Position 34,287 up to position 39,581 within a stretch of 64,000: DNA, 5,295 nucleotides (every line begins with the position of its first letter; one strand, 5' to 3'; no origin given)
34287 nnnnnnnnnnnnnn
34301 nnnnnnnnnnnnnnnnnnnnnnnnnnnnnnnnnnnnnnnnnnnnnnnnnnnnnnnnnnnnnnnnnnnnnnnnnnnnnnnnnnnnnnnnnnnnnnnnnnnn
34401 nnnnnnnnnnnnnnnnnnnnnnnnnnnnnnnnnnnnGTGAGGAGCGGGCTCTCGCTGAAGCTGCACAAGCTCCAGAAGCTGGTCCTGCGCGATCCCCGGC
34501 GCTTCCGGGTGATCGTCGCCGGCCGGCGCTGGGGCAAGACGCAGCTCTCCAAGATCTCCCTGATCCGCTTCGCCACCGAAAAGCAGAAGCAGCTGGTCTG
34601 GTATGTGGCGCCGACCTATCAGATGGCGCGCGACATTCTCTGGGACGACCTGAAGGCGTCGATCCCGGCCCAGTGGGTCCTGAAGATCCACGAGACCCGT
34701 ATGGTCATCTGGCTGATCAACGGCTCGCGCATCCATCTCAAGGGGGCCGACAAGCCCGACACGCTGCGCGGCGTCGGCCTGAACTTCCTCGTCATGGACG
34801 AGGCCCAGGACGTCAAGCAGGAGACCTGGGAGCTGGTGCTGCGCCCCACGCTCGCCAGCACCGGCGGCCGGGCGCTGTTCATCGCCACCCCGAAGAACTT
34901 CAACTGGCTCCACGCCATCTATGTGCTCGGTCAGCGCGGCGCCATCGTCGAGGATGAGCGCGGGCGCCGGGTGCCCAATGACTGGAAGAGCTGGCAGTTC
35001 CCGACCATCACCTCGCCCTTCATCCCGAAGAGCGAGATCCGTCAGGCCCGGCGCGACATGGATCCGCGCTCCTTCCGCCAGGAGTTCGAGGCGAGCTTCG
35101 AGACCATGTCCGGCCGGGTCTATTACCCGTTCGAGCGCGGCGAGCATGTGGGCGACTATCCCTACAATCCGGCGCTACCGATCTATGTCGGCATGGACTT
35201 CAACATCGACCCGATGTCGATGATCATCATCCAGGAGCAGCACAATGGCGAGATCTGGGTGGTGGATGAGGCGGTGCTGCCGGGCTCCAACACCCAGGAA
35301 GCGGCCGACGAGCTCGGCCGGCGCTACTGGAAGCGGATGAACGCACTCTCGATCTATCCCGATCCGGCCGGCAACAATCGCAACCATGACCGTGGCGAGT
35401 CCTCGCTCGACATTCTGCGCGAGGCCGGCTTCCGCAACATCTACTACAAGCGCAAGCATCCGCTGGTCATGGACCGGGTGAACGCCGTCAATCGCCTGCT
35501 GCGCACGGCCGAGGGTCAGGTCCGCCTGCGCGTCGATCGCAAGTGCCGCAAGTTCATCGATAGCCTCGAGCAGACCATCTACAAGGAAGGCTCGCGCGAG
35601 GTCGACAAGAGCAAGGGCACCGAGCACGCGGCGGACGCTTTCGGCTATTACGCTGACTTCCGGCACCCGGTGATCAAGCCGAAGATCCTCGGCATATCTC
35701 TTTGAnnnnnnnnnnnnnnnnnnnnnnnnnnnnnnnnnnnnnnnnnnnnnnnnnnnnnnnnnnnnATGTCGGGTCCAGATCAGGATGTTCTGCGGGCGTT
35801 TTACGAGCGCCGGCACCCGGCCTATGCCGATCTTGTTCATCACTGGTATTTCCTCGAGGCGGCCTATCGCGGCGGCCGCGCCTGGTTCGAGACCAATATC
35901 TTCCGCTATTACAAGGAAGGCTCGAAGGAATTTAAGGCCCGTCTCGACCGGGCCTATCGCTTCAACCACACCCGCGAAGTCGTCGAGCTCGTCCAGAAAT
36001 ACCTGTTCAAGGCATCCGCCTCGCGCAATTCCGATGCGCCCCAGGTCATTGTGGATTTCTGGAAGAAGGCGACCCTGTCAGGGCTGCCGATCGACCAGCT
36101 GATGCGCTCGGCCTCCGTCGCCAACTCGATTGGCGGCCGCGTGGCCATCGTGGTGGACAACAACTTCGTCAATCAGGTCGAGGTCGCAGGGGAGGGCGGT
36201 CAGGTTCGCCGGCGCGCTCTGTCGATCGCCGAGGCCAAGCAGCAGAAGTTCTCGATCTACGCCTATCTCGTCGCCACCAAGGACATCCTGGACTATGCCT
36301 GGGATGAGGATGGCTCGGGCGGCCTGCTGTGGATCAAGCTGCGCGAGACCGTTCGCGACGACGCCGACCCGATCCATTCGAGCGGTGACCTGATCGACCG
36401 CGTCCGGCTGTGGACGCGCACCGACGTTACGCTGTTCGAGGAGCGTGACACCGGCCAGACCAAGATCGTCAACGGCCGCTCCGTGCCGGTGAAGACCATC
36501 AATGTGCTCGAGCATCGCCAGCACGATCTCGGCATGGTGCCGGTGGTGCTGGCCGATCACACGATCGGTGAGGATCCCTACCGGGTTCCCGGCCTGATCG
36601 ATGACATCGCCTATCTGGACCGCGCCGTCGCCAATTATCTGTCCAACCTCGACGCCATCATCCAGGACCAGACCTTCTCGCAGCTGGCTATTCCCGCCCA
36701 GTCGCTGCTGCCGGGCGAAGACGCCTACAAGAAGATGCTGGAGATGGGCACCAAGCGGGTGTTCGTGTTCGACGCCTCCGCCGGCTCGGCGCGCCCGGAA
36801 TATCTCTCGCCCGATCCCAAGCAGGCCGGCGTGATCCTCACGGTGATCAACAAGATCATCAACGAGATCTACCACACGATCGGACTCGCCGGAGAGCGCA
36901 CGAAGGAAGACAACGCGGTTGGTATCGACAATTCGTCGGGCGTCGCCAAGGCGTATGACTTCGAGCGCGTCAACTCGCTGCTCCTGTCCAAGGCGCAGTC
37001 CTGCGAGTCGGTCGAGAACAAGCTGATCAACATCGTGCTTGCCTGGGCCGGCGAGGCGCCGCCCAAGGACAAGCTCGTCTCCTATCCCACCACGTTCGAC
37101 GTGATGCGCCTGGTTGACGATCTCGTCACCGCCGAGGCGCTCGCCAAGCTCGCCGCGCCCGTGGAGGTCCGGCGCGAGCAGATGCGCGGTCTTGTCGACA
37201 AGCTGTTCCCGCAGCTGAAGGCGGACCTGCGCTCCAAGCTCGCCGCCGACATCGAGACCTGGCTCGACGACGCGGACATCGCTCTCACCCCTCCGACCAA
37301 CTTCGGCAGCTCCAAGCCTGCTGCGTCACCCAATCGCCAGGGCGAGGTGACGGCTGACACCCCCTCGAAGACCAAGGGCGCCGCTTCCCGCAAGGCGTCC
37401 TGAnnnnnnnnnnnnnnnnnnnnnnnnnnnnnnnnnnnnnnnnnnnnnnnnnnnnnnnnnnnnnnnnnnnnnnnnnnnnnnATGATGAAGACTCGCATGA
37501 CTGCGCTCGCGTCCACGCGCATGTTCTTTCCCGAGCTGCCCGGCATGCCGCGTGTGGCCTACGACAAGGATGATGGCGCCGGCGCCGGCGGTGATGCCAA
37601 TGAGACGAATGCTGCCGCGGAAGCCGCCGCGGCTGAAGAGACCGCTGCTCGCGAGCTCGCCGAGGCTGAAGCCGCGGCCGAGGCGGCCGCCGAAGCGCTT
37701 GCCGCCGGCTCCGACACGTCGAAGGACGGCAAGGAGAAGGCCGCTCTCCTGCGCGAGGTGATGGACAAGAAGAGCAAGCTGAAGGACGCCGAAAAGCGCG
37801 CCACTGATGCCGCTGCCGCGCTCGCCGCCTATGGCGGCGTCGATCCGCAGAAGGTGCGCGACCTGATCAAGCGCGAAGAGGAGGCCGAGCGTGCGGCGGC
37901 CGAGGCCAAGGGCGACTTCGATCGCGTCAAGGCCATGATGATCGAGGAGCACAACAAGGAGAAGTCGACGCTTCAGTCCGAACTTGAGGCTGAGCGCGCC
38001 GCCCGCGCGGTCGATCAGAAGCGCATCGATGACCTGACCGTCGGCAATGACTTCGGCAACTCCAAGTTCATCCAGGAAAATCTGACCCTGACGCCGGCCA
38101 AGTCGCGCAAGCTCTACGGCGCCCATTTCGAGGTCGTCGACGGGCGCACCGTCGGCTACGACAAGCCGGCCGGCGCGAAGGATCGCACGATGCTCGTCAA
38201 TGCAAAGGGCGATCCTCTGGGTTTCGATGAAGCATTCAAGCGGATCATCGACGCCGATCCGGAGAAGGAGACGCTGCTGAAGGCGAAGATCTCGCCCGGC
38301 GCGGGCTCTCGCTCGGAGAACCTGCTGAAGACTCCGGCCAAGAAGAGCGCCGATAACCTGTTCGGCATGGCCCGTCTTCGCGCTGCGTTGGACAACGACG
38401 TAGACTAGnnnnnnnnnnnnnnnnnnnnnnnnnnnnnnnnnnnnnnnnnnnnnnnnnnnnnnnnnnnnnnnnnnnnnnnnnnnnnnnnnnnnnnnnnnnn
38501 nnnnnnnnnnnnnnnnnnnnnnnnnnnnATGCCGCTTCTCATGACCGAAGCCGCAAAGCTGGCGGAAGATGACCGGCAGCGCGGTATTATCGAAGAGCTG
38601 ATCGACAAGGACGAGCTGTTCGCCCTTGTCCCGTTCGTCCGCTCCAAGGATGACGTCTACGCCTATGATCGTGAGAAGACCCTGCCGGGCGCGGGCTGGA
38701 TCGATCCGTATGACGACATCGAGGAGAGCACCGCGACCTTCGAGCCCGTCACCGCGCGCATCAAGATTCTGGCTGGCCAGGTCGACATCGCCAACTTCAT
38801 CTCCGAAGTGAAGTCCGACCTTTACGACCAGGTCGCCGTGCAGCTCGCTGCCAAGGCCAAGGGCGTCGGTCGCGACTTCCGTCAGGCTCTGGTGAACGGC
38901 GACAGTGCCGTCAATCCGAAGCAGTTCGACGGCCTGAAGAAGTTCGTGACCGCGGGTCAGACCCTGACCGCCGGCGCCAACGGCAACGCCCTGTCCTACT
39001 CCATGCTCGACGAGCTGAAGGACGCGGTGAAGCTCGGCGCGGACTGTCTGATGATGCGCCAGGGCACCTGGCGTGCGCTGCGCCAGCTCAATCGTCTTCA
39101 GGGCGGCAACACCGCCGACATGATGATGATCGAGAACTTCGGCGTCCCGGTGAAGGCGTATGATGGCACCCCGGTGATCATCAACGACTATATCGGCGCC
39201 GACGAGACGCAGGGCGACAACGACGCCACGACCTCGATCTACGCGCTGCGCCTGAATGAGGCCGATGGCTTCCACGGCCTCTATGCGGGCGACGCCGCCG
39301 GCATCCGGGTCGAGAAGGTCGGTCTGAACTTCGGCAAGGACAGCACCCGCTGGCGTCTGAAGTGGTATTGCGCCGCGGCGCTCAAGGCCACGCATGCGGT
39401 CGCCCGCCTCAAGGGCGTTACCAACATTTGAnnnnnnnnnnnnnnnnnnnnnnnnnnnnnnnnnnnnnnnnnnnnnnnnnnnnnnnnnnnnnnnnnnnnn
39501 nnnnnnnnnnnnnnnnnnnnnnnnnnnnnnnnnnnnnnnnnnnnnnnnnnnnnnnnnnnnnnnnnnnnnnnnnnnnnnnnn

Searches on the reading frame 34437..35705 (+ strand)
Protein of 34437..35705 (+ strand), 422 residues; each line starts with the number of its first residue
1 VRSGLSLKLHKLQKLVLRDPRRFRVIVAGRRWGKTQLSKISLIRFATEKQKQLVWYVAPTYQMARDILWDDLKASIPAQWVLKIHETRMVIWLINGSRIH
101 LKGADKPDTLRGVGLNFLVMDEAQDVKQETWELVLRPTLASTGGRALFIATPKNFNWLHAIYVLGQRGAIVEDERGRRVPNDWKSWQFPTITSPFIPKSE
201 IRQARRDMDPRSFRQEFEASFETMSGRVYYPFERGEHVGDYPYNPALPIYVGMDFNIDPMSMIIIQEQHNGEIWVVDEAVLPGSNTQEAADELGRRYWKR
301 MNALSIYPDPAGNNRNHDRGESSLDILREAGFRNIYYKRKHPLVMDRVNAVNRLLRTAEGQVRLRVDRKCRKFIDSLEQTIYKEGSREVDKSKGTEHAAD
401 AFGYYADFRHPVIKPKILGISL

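Call 23: search_protein_families(library=phrogs, proteins=[window:34437-35705:+], max_evalue=0.00001)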
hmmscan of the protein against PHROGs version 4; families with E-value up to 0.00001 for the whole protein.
window:34437-35705:+ (422 aa): 5 families
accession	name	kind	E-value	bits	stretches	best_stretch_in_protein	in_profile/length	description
phrog_2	-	head and packaging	4.8e-51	175.4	1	8-411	265-596/807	terminase large subunit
phrog_10250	-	head and packaging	1.8e-44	153.2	1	205-418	2-224/228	terminase large subunit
phrog_7579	-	head and packaging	8.5e-14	52.3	1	8-217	4-209/239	terminase large subunit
phrog_675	-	head and packaging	5.5e-10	39.1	1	6-153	40-192/576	terminase large subunit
phrog_38319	-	unknown function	6.3e-07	30.1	0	12-123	9-125/271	-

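Call 24: search_protein_families(library=pfam, proteins=[window:34437-35705:+], max_evalue=0.001)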
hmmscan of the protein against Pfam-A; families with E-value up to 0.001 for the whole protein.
window:34437-35705:+ (422 aa): 2 families
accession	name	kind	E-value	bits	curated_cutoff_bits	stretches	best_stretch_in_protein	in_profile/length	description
PF03237.21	Terminase_6N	-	9.8e-10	38.9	22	1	26-163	2-147/215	Terminase large subunit, T4likevirus-type, N-terminal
PF04466.19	Terminase_3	-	1.2e-06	28.7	23.2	1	22-204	3-183/201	Phage terminase large subunit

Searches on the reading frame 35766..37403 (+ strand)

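Call 23: search_protein_families(library=phrogs, proteins=[window:35766-37403:+], max_evalue=0.00001)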
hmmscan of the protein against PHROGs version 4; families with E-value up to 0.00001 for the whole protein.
window:35766-37403:+ (545 aa): 3 families
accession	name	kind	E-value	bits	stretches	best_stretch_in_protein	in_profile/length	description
phrog_145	-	head and packaging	2.7e-93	314.3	1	13-504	10-474/493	portal protein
phrog_20858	-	unknown function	4.3e-75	253.2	1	309-544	1-236/250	-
phrog_12458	-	unknown function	2.2e-73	247.9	1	7-233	24-239/265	-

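Call 24: search_protein_families(library=pfam, proteins=[window:35766-37403:+], max_evalue=0.001)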
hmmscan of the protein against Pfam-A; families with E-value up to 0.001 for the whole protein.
window:35766-37403:+ (545 aa): 0 families

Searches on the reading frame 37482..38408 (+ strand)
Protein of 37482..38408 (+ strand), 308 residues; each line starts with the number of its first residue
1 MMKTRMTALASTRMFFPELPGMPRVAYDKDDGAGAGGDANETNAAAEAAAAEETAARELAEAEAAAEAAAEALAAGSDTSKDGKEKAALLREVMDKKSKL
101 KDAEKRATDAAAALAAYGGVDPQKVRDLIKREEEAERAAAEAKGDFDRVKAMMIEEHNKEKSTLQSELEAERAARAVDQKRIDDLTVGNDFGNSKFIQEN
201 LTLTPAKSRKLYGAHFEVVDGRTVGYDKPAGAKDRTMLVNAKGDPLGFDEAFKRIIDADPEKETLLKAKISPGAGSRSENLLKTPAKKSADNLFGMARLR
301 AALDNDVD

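Call 23: search_protein_families(library=phrogs, proteins=[window:37482-38408:+], max_evalue=0.00001)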
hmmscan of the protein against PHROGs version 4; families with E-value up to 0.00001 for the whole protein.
window:37482-38408:+ (308 aa): 3 families
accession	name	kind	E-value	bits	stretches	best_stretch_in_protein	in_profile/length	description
phrog_7402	-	unknown function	3.8e-27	96.2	1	185-290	1-107/123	-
phrog_206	-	head and packaging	1.4e-23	85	1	57-287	19-233/263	head scaffolding protein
phrog_784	-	unknown function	2.9e-15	57.6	1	82-283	27-223/250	-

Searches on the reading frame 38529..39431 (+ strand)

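Call 24: search_protein_families(library=pfam, proteins=[window:38529-39431:+], max_evalue=0.001)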
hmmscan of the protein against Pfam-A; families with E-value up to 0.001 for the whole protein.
window:38529-39431:+ (300 aa): 1 family
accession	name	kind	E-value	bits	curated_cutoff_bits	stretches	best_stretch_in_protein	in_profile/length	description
PF20911.3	GP7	-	1.2e-05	24.8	27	1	14-137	3-127/313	Major capsid protein GP7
